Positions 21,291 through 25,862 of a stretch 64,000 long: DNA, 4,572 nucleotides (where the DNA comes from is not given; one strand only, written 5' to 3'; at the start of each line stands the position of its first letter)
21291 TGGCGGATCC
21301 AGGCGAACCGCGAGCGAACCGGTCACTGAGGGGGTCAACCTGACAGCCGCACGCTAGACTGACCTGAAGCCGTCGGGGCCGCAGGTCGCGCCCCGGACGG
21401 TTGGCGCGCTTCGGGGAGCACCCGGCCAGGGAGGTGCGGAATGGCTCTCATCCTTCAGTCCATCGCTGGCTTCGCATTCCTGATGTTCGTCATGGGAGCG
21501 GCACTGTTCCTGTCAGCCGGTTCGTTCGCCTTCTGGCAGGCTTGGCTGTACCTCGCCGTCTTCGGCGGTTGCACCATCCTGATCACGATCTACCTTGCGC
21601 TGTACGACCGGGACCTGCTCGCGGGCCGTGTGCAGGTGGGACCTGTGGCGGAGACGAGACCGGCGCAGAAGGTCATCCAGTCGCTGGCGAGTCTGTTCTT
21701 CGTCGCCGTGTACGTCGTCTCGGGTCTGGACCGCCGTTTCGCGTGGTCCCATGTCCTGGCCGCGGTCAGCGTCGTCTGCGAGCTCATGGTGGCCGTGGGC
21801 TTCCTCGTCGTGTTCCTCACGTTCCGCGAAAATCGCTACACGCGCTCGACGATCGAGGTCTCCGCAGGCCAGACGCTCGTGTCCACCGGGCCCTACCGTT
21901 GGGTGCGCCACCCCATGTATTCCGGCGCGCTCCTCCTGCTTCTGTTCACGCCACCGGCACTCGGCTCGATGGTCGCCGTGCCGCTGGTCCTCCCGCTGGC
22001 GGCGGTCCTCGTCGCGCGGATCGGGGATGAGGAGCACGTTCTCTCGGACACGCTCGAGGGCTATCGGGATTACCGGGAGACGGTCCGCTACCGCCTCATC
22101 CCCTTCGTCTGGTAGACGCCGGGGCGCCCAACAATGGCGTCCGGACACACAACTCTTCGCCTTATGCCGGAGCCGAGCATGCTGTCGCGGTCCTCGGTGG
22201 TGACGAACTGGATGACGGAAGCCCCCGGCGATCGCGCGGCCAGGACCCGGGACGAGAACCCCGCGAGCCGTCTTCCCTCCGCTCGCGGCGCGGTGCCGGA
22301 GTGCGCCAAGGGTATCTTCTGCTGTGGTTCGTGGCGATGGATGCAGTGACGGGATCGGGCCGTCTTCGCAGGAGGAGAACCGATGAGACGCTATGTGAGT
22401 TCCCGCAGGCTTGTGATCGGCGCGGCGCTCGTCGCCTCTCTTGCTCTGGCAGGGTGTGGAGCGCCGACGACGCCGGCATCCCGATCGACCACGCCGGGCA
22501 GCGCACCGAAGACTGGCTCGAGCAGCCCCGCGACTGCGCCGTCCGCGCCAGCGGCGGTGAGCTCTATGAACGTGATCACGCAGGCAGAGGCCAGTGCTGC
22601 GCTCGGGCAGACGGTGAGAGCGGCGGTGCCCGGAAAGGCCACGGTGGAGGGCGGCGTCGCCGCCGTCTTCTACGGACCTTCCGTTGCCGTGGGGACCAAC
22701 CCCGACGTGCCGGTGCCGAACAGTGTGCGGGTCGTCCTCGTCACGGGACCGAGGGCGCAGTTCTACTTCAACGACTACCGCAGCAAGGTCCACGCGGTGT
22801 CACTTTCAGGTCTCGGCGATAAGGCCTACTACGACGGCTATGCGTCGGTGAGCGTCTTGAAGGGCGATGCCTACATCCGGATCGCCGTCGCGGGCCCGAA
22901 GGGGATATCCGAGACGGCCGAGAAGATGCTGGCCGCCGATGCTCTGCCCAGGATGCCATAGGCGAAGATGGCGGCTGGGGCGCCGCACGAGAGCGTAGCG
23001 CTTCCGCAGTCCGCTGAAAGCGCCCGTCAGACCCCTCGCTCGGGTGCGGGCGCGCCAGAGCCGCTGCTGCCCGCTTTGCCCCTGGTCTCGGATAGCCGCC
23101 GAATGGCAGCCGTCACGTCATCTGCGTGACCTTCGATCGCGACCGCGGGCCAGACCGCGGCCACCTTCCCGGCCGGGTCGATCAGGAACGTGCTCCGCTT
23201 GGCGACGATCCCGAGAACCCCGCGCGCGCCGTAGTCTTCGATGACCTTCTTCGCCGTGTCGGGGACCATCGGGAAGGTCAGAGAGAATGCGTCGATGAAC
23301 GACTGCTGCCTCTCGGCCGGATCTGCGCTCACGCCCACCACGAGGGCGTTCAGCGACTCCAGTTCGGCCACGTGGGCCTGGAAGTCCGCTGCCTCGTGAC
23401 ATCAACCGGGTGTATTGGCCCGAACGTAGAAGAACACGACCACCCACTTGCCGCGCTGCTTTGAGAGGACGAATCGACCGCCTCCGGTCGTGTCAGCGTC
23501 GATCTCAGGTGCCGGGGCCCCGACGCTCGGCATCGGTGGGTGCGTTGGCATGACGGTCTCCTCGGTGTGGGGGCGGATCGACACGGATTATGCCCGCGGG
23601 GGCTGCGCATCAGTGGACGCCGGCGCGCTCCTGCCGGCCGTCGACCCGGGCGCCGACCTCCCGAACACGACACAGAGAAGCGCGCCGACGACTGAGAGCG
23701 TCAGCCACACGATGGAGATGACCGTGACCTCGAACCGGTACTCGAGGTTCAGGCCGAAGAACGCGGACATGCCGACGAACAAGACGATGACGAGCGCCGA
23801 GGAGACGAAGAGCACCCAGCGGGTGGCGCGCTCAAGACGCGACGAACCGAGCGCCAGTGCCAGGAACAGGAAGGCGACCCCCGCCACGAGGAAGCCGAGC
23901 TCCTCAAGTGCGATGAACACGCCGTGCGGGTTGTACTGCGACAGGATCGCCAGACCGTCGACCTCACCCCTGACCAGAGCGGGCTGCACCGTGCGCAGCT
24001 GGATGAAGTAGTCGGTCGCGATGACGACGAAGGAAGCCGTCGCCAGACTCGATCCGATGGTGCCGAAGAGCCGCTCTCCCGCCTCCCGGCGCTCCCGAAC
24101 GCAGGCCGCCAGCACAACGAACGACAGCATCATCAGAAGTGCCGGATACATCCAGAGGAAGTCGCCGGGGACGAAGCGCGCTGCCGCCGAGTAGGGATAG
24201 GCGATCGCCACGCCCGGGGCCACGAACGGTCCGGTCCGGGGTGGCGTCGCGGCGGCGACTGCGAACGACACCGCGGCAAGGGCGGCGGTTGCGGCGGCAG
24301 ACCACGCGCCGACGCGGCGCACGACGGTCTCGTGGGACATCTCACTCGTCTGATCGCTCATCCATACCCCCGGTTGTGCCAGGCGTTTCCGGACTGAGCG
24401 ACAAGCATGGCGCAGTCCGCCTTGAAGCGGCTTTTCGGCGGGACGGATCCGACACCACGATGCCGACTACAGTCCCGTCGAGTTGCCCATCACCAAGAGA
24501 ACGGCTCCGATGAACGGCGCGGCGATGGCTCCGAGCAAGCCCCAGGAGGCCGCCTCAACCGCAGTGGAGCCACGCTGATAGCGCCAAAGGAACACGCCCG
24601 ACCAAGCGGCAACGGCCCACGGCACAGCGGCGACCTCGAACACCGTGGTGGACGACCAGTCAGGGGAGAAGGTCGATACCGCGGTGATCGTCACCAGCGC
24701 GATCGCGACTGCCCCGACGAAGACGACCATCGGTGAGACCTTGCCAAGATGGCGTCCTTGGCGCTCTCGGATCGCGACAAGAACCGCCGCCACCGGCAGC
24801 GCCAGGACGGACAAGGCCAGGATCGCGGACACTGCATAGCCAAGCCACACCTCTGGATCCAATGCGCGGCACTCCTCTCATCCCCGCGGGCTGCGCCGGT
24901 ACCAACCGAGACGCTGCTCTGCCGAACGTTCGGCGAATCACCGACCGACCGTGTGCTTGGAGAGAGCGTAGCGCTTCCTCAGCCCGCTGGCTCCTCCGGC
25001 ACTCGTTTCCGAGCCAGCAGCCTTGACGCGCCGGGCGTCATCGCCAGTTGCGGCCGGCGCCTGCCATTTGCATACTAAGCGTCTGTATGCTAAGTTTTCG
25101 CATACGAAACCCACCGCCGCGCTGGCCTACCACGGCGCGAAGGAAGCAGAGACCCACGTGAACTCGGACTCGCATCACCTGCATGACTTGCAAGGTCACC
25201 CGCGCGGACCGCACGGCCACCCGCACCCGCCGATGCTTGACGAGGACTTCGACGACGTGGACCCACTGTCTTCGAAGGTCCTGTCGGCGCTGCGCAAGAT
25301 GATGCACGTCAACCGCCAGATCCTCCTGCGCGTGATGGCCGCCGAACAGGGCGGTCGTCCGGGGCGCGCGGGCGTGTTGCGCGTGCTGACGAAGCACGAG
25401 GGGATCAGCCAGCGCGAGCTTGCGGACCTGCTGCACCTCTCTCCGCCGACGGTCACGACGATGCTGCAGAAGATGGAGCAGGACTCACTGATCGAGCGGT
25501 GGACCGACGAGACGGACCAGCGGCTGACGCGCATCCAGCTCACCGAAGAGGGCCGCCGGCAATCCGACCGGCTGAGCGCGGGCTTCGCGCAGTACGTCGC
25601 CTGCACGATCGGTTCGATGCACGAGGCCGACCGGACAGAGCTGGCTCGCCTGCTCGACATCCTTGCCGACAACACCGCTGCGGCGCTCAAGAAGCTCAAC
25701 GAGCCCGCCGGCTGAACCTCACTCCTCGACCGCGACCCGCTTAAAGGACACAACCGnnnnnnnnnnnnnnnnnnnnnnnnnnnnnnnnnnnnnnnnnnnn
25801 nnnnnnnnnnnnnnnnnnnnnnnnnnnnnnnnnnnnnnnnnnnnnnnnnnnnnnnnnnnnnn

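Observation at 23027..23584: Peroxiredoxin with TGA at the peroxidatic-cysteine position plus downstream hairpin: candidate selenoprotein rather than pseudogene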

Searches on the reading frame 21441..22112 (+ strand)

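Call 23: search_protein_families(library=pfam, proteins=[window:21441-22112:+], max_evalue=0.001)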
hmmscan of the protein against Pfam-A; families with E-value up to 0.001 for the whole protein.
window:21441-22112:+ (224 aa): 2 families
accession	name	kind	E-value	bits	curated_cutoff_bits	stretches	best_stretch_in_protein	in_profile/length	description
PF04140.19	ICMT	-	2.2e-08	34.8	24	1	136-201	25-93/95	Isoprenylcysteine carboxyl methyltransferase (ICMT) family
PF04191.18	PEMT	-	5.4e-08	33.6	25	1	113-201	6-98/105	Phospholipid methyltransferase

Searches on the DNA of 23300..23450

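Call 44: search_rna_families(source=window, start=23300, end=23450, threshold=evalue, max_evalue=10)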
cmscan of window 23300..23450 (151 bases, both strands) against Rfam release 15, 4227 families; matches with E-value up to 10: 1.
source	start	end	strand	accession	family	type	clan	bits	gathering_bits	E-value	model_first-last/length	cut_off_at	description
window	23359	23426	+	RF03163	c4-a1b1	Gene; antisense;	CL00128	9.1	46.7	6.6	1-53/53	no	a1, b1 targets of C4 antisense RNA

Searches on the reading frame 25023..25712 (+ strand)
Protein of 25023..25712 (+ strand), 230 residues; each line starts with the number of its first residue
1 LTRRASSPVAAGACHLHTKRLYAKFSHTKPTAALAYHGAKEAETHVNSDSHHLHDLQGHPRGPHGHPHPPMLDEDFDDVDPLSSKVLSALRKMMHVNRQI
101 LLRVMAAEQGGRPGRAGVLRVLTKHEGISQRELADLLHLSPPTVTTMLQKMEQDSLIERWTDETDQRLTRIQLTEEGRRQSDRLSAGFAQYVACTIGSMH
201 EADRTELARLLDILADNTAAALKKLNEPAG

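Call 23: search_protein_families(library=pfam, proteins=[window:25023-25712:+], max_evalue=0.001)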
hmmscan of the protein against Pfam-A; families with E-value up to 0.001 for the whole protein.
window:25023-25712:+ (230 aa): 9 families
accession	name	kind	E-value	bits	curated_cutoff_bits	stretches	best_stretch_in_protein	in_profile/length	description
PF01047.28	MarR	-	2.6e-13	50.1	24.6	1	118-167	8-57/59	MarR family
PF12802.13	MarR_2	-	2.1e-11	44.2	27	1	116-167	8-60/61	MarR family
PF13412.12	HTH_24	-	4.1e-11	42.7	21.9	1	118-158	8-48/48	Winged helix-turn-helix DNA-binding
PF13545.12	HTH_Crp_2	-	1.6e-06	28.4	27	1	127-159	22-55/70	Crp-like helix-turn-helix domain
PF22381.2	Staph_reg_Sar_Rot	-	3.1e-06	27.6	27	1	118-183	19-84/85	Transcriptional regulator SarA/Rot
PF01325.25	Fe_dep_repress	-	1.2e-05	25.8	26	1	125-158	20-53/60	Iron dependent repressor, N-terminal DNA binding domain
PF13463.12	HTH_27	-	5e-05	23.9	22.2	1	118-177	8-68/68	Winged helix DNA-binding domain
PF25212.1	HVO_A0114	-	5.1e-05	23.4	27.6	1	113-165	22-74/84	HVO_A0114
PF09339.16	HTH_IclR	-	0.00017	21.8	22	1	118-159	8-50/52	IclR helix-turn-helix domain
